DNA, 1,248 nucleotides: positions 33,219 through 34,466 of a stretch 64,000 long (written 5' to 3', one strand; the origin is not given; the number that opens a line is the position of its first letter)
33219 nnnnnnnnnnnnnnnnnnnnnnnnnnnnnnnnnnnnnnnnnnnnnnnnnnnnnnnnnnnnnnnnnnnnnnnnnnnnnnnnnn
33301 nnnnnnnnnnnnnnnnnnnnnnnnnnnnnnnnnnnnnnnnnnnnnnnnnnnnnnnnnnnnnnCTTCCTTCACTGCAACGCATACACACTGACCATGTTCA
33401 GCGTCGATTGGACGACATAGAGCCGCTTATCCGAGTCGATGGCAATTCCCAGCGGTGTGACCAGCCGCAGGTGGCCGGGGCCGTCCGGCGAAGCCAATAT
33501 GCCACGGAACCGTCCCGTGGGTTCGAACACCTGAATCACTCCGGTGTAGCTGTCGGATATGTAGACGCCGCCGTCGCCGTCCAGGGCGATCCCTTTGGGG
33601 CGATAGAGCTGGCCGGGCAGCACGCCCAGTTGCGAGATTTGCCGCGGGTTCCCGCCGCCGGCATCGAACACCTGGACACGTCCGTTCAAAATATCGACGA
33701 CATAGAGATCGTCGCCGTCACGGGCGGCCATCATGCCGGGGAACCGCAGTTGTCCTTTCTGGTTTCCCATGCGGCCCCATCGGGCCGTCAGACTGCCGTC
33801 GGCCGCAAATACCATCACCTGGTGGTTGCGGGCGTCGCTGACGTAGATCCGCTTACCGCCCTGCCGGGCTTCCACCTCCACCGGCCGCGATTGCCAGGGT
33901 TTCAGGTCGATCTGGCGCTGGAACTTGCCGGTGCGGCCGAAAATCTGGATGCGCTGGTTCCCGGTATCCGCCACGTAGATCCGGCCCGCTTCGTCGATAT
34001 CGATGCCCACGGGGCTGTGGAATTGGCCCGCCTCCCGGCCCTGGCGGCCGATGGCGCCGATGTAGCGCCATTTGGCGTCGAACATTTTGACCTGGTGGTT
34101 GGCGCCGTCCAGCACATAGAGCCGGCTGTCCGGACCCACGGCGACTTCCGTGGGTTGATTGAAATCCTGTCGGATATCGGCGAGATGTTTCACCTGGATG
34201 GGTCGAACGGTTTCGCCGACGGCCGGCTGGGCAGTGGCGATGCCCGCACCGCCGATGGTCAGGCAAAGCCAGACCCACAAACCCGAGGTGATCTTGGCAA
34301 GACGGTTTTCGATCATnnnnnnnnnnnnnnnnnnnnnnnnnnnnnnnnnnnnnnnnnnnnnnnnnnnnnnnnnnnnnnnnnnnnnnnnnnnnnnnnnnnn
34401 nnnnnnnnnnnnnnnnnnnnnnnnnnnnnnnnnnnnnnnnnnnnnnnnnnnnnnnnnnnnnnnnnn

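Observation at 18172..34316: Recurrent NHL-propeller to cytochrome gene pairing with tight translational coupling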

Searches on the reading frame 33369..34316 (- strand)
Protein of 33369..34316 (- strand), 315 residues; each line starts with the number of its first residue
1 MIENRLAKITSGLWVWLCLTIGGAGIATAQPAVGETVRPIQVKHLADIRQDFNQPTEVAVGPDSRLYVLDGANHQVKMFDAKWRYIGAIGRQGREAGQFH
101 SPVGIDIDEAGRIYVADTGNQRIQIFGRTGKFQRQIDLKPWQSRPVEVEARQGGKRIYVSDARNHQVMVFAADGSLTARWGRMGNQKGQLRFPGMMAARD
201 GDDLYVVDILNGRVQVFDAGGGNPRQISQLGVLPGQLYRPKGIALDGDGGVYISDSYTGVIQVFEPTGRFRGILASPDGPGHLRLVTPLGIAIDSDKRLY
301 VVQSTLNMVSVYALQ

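Call 4: search_protein_families(library=pfam, proteins=[window:33369-34316:-], max_evalue=0.01)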
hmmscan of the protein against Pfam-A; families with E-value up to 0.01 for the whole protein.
window:33369-34316:- (315 aa): 8 families
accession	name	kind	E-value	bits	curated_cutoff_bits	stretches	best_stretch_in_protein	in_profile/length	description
PF01436.27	NHL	-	9.3e-31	104.8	20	3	99-126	1-28/28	NHL repeat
PF17170.10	DUF5128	-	1.8e-18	67.3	22.9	1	63-139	53-131/321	6-bladed beta-propeller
PF08450.18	SGL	-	5.9e-12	46.1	26.3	2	194-277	138-223/246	SMP-30/Gluconolactonase/LRE-like region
PF25021.1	TEN_NHL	-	6.8e-09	35.6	27.1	0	236-273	140-175/357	Teneurin NHL domain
PF06739.17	SBBP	-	1.1e-06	28.9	20.5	0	229-253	5-28/38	Beta-propeller repeat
PF13449.12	Phytase-like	-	3.2e-06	27.7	27.6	0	153-278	15-108/284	Esterase-like activity of phytase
PF23500.1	DUF7133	-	6.4e-05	22.9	27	0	54-72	330-348/385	Domain of unknown function (DUF7133)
PF01731.26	Arylesterase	-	0.00017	22.2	21.3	0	96-125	50-80/86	Arylesterase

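Call 17: search_protein_families(library=ncbifam, proteins=[window:33369-34316:-], max_evalue=0.01)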
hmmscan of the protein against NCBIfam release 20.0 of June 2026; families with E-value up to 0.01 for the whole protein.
window:33369-34316:- (315 aa): 8 families
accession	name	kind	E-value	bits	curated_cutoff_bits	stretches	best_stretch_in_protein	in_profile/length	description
NF035926.1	scyF_NHL_VPEP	equivalog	3.6e-40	138.3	350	3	51-133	197-280/376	scytonemin biosynthesis PEP-CTERM protein ScyF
NF033206.1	ScyE_fam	subfamily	2.4e-11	43.7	80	1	44-119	244-321/333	ScyD/ScyE family protein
NF047780.1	LIC12708_fam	subfamily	1.3e-09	37.5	150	1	73-139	155-223/391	LIC_12708 family protein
TIGR02604.1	Piru_Ver_Nterm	subfamily_domain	4.3e-06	26.4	122.2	0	100-120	14-204/367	PVC-type heme-binding CxxCH protein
TIGR03866.1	PQQ_ABC_repeats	subfamily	8.3e-05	21.8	287.3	0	154-309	10-149/310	PQQ-dependent catabolism-associated beta-propeller protein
NF052280.1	7_blade_YncE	equivalog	0.0011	17.9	400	0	35-171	122-244/338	7-bladed beta-propeller protein YncE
NF053768.1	CIS12_fam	equivalog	0.0021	16.8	860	0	53-167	88-191/715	CIS12 family contractile injection system protein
TIGR02276.1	beta_rpt_yvtn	repeat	0.0033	17.4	27.85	0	154-169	3-18/42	beta-propeller repeat protein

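Call 20: find_homologous_proteins(query=window:33369-34316:-, max_evalue=1e-20)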
Query window:33369-34316:- (315 aa): 975 proteins with E <= 1e-20 among 4696 candidates; the best 120 are listed.
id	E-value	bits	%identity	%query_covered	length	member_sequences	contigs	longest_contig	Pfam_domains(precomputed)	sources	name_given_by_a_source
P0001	6.8e-209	711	100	100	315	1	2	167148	PF17170.11,PF13449.13,PF01436.28,PF25021.2,PF06739.18,PF08450.19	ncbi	-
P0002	4.2e-120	419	60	95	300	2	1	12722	PF17170.11,PF01436.28,PF25021.2,PF06739.18,PF08450.19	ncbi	-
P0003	3.8e-110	386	56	96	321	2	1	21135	PF17170.11,PF01436.28,PF25021.2,PF06739.18,PF08450.19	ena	-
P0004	7.8e-110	385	56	100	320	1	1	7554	PF17170.11,PF01436.28,PF25021.2,PF08450.19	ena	-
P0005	1.6e-109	384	58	96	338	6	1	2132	PF17170.11,PF01436.28,PF25021.2,PF06739.18,PF08450.19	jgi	jgi:DNA-binding beta-propeller fold protein YncE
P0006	3.0e-109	383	58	97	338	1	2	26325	PF17170.11,PF01436.28,PF25021.2,PF06739.18,PF08450.19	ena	-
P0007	7.7e-109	382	58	95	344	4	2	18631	PF17170.11,PF22807.3,PF01436.28,PF25021.2,PF06739.18,PF08450.19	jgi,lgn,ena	-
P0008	1.7e-108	381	57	97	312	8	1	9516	PF17170.11,PF22807.3,PF01436.28,PF25021.2,PF06739.18,PF08450.19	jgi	jgi:DNA-binding beta-propeller fold protein YncE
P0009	1.7e-107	377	55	96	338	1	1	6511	PF17170.11,PF22807.3,PF01436.28,PF25021.2,PF06739.18,PF08450.19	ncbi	-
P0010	4.9e-107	376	56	96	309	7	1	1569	PF17170.11,PF22807.3,PF01436.28,PF25021.2,PF06739.18,PF08450.19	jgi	jgi:DNA-binding beta-propeller fold protein YncE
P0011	2.9e-105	370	55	95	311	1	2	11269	PF06977.18,PF17170.11,PF22807.3,PF01436.28,PF25021.2,PF06739.18,PF08450.19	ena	-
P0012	3.5e-105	370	56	95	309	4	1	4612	PF17170.11,PF22807.3,PF01436.28,PF25021.2,PF06739.18,PF08450.19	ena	-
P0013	1.5e-104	368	58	89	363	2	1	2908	PF17170.11,PF23500.2,PF22807.3,PF01436.28,PF25021.2,PF06739.18,PF08450.19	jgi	jgi:DNA-binding beta-propeller fold protein YncE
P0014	3.2e-103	363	54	97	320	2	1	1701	PF17170.11,PF01436.28,PF25021.2,PF06739.18,PF08450.19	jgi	jgi:DNA-binding beta-propeller fold protein YncE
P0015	1.9e-102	361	52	97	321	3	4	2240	PF17170.11,PF01436.28,PF25021.2,PF06739.18,PF08450.19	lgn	-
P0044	8.0e-88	313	50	91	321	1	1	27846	PF17170.11,PF22807.3,PF01436.28,PF25021.2,PF06739.18,PF08450.19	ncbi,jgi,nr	ncbi:MAG: hypothetical protein GXP53_03380 [Deltaproteobacteria bacterium]|nr:hypothetical protein [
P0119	8.0e-63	231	39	92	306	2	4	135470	PF17170.11,PF01436.28,PF25021.2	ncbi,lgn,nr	ncbi:MAG: NHL repeat-containing protein [Nitrospirae bacterium]|nr:NHL repeat-containing protein [Ni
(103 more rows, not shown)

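Call 21: find_encoding_contigs(protein=P0001, flank=3000, max_places=2)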
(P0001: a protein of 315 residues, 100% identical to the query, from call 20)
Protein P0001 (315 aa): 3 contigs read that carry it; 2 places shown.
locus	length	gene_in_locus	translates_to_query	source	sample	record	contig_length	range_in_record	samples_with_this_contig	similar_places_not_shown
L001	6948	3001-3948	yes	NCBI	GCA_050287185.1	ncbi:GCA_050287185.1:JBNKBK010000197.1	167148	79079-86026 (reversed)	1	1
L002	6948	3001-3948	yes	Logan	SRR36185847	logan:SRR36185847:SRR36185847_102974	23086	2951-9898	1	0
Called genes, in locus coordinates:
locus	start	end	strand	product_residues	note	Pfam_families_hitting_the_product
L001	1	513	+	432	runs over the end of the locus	PF03916:NrfD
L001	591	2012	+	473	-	PF14522:Cytochrome_C7 (faint), PF14537:Cytochrom_c3_2 (faint), PF13435:Cytochrome_C554, PF13447:Multi-haem_cyto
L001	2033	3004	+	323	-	-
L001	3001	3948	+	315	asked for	PF08450:SGL (faint), PF13449:Phytase-like (faint), PF25021:TEN_NHL (faint), PF17170:DUF5128, PF06739:SBBP (faint), PF01436:NHL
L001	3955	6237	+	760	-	PF22113:Mtrc-MtrF_II-IV_dom (faint), PF14522:Cytochrome_C7 (faint), PF14537:Cytochrom_c3_2 (faint), PF22678:Cytochrom_c_NrfB-like (faint), PF09699:Paired_CXXCH_1 (weak)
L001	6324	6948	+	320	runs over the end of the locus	PF09699:Paired_CXXCH_1 (faint), PF14522:Cytochrome_C7 (faint)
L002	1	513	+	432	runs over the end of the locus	PF03916:NrfD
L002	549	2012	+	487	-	PF14522:Cytochrome_C7 (faint), PF14537:Cytochrom_c3_2 (faint), PF13435:Cytochrome_C554, PF13447:Multi-haem_cyto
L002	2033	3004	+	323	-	-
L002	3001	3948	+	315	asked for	PF08450:SGL (faint), PF13449:Phytase-like (faint), PF25021:TEN_NHL (faint), PF17170:DUF5128, PF06739:SBBP (faint), PF01436:NHL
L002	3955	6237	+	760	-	PF22113:Mtrc-MtrF_II-IV_dom (faint), PF14522:Cytochrome_C7 (faint), PF14537:Cytochrom_c3_2 (faint), PF22678:Cytochrom_c_NrfB-like (faint), PF09699:Paired_CXXCH_1 (weak)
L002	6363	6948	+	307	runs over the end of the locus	PF22113:Mtrc-MtrF_II-IV_dom (faint), PF09699:Paired_CXXCH_1 (faint), PF14522:Cytochrome_C7 (faint)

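Call 22: find_encoding_contigs(protein=P0044, flank=10000, max_places=2)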
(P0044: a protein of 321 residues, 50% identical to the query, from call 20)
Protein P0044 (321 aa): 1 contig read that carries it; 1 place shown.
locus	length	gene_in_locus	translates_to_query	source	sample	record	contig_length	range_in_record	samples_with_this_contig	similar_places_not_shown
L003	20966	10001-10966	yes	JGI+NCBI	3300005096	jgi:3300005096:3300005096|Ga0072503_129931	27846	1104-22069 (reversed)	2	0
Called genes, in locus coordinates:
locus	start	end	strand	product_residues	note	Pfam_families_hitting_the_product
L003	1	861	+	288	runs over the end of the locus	PF14522:Cytochrome_C7 (faint)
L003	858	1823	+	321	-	PF25021:TEN_NHL (faint), PF17170:DUF5128 (weak), PF01436:NHL (weak), PF17170:DUF5128 (weak), PF01436:NHL (weak)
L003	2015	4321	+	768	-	PF02085:Cytochrom_CIII (faint), PF14522:Cytochrome_C7 (faint), PF14537:Cytochrom_c3_2 (faint), PF09699:Paired_CXXCH_1 (weak), PF22113:Mtrc-MtrF_II-IV_dom (weak), PF09699:Paired_CXXCH_1 (weak), PF22113:Mtrc-MtrF_II-IV_dom (weak), PF09699:Paired_CXXCH_1 (weak)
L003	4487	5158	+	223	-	PF14522:Cytochrome_C7 (faint), PF09699:Paired_CXXCH_1 (faint)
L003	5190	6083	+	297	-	PF13534:Fer4_17 (faint), PF12838:Fer4_7, PF13247:Fer4_11, PF12797:Fer4_2 (weak), PF13237:Fer4_10, PF12838:Fer4_7, PF13187:Fer4_9 (weak), PF13247:Fer4_11, +6 more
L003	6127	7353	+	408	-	PF03916:NrfD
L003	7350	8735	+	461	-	PF02085:Cytochrom_CIII (faint), PF14522:Cytochrome_C7 (faint), PF14537:Cytochrom_c3_2 (faint), PF13435:Cytochrome_C554 (faint), PF13447:Multi-haem_cyto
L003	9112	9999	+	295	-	-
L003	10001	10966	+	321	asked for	PF08450:SGL (faint), PF22807:TrAA12 (faint), PF06739:SBBP (faint), PF17170:DUF5128 (weak), PF25021:TEN_NHL (faint), PF01436:NHL (weak)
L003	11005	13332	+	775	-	PF14522:Cytochrome_C7 (faint), PF14537:Cytochrom_c3_2 (faint), PF09699:Paired_CXXCH_1 (weak), PF22113:Mtrc-MtrF_II-IV_dom, PF09699:Paired_CXXCH_1 (weak), PF22113:Mtrc-MtrF_II-IV_dom (weak), PF09699:Paired_CXXCH_1 (weak)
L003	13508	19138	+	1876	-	-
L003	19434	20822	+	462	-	PF05140:ResB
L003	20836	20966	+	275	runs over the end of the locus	PF01578:Cytochrom_C_asm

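Call 23: find_encoding_contigs(protein=P0119, flank=10000, max_places=2)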
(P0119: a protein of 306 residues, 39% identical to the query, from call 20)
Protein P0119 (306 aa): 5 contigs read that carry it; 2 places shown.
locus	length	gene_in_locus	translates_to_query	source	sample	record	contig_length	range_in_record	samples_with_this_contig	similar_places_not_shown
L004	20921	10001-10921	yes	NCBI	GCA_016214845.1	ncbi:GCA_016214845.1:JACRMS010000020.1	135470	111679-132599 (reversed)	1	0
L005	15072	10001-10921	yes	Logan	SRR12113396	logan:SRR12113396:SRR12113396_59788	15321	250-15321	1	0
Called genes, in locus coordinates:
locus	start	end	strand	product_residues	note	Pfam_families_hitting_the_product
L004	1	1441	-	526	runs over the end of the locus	PF25323:6TM_PilS, PF00989:PAS, PF13188:PAS_8 (weak), PF08448:PAS_4, PF13426:PAS_9, PF00512:HisKA, PF02518:HATPase_c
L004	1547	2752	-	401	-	PF28597:T2SSF_N, PF00482:T2SSF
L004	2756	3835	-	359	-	PF00437:T2SSE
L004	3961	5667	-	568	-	PF05157:MshEN, PF00437:T2SSE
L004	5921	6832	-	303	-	PF14315:DUF4380 (faint)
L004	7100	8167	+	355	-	PF14522:Cytochrome_C7 (faint), PF22113:Mtrc-MtrF_II-IV_dom (faint)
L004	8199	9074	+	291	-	PF01292:Ni_hydr_CYTB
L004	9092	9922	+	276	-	-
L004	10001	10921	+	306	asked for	PF25021:TEN_NHL (faint), PF01436:NHL, PF17170:DUF5128 (weak)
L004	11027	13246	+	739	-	PF14522:Cytochrome_C7 (faint), PF14537:Cytochrom_c3_2 (faint), PF22113:Mtrc-MtrF_II-IV_dom (faint), PF22678:Cytochrom_c_NrfB-like (faint), PF09699:Paired_CXXCH_1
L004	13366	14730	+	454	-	PF18911:PKD_4 (weak), PF22352:K319L-like_PKD, PF07603:Lcl_C, PF26707:DUF8237 (faint), PF07603:Lcl_C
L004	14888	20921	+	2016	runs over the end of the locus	PF05593:RHS_repeat (faint), PF22544:HYDIN_VesB_CFA65-like_Ig (faint), PF20148:DUF6531, PF25023:TEN_YD-shell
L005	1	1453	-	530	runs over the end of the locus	PF25323:6TM_PilS, PF00989:PAS, PF13188:PAS_8 (weak), PF08448:PAS_4, PF13426:PAS_9, PF00512:HisKA, PF02518:HATPase_c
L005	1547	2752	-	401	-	PF28597:T2SSF_N, PF00482:T2SSF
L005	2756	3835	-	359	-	PF00437:T2SSE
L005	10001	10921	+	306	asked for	PF25021:TEN_NHL (faint), PF01436:NHL, PF17170:DUF5128 (weak)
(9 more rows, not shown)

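Call 29: find_related_loci(query=A2, collection=genome_contigs, flank=10000)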
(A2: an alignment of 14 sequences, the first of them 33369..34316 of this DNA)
Query A2 (315 aa) in genome_contigs; peptide patterns used: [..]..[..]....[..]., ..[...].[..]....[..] (x = any residue, [..] = any of these).
600 stretches matched a pattern (row limit reached: there are more); 588 encode a relative of the query (tblastn E <= 1e-3); the best 80 are kept; 80 distinct loci.
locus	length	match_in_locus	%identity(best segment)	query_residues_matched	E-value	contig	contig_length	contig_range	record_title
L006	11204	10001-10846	53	35-313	2e-94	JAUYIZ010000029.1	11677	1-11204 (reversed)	MAG: Desulfobacterales bacterium isolate C24_metabat.bin.116_sub C24_k141_860175, whole genome shotgun sequence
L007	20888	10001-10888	45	18-314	1e-73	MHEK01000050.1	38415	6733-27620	MAG: Nitrospirae bacterium RBG_16_64_22 RBG_16_scaffold_2882, whole genome shotgun sequence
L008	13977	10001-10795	47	49-314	3e-70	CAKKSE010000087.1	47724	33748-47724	Nitrospiria bacterium isolate Hainich-H52-bin057-1 genome assembly, contig: H52-bin057_1_Hain_H52_02um_R2_293_length_477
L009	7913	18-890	43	18-314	1e-68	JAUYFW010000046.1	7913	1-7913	MAG: Sulfurimicrobium sp. isolate C21_metabat.bin.40 C21_k141_392071, whole genome shotgun sequence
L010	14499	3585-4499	40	14-315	5e-68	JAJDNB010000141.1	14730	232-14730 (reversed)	MAG: Deltaproteobacteria bacterium isolate ALJrbin.12 k141_7801972, whole genome shotgun sequence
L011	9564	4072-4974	39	37-315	3e-67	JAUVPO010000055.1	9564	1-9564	MAG: Deferribacteres bacterium isolate CSMAG_664 CSMAG_664_k127_17536643_length_9564_cov_126.2193, whole genome shotgun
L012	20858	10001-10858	39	31-314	4e-66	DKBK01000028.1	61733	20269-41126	MAG TPA_asm: Nitrospiraceae bacterium UBA6902 UBA6902_contig_1750, whole genome shotgun sequence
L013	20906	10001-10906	40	6-315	1e-62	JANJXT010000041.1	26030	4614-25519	MAG: Thiobacillus sp. isolate RS343_metabat.bin.5 RS343_k141_257651, whole genome shotgun sequence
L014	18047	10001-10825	44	42-314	1e-62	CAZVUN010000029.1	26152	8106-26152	MAG TPA_asm: uncultured Acidiferrobacteraceae bacterium isolate binchicken_co107_250 genome assembly, contig: NODE_4655_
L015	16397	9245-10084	39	44-315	2e-62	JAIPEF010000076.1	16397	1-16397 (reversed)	MAG: Desulfocapsa sp. isolate Tobar13.5m-G31 Tobar13-5m-C4034, whole genome shotgun sequence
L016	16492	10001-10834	40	42-315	3e-61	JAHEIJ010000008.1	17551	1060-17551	MAG: Gammaproteobacteria bacterium isolate Ww497 NODE_5594_length_17551_cov_3.327367, whole genome shotgun sequence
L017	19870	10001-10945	36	3-315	4e-61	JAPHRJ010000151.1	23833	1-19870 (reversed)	MAG: Gammaproteobacteria bacterium isolate N2D-Bin_13 c_000000367883, whole genome shotgun sequence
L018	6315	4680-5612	39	4-314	2e-60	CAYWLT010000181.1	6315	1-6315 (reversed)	MAG TPA_asm: uncultured Thermodesulfobacteriota bacterium isolate binchicken_co74_409 genome assembly, contig: NODE_2449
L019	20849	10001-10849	39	37-315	2e-60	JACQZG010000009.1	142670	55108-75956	MAG: Nitrospirae bacterium isolate NC_groundwater_1561_Pr4_S-0.65um_47_11 SR1-18-Sp65_coassembly_scaffold_28336, whole g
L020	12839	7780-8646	39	31-314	1e-65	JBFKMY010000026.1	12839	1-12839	MAG: Thermodesulfovibrionia bacterium isolate Mix_sand22.2022.08.D.6 k141_3842170_length_12839_cov_9.0000, whole genome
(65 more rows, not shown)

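Call 47: search_solved_structures(query=A2, max_evalue=0.001)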
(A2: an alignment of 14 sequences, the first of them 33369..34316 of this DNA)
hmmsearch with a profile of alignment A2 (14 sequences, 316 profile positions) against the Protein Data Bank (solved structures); distinct sequences matched with E-value up to 0.001: 107 (the best 60 are shown).
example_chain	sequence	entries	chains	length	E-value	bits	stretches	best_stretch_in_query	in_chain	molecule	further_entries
6d69_A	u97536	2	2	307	6.2e-65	222.4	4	50-136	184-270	NHL Repeat Region of D. melanogaster Thin | Thin, isoform D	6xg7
7qrx_A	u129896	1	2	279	1.2e-61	211.6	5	50-136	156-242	E3 ubiquitin-protein ligase TRIM71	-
9jur_A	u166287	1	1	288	1.6e-61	211.3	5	50-136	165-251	E3 ubiquitin-protein ligase TRIM71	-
8j72_A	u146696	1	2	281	4.9e-61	209.6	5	50-136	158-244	E3 ubiquitin-protein ligase TRIM71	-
6fpt_A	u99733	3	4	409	9.9e-58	198.8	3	86-230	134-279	E3 ubiquitin-protein ligase TRIM71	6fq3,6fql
7qrw_A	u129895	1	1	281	6.7e-51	176.3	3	51-172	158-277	Isoform 4 of Tripartite motif-containing protein 3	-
3wwa_A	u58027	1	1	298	6.9e-51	176.3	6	51-124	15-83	Pizza7H protein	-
7b96_A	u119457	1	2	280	1.3e-50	175.4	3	53-172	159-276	Isoform 2 of Tripartite motif-containing protein 2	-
7qrv_A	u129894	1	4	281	1.4e-50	175.3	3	53-172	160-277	Tripartite motif-containing protein 2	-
7b2r_A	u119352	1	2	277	2.4e-50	174.5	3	52-172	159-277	Tripartite motif-containing protein 2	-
6qsd_A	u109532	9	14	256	9.1e-48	166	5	51-124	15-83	Pizza6S | Pizza6-S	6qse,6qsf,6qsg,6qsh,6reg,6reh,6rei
7zpz_A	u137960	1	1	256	1.2e-45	159.1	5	51-124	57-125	Pizza6-TSR-TSH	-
6f0s_A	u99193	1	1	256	3e-45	157.8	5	51-124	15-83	Pizza6-SYW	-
7zph_A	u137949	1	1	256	2.9e-43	151.2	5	51-124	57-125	Pizza6-TNK-RSH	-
7zcj_A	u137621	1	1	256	8.4e-43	149.7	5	51-124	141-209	Pizza6-TNH-TSH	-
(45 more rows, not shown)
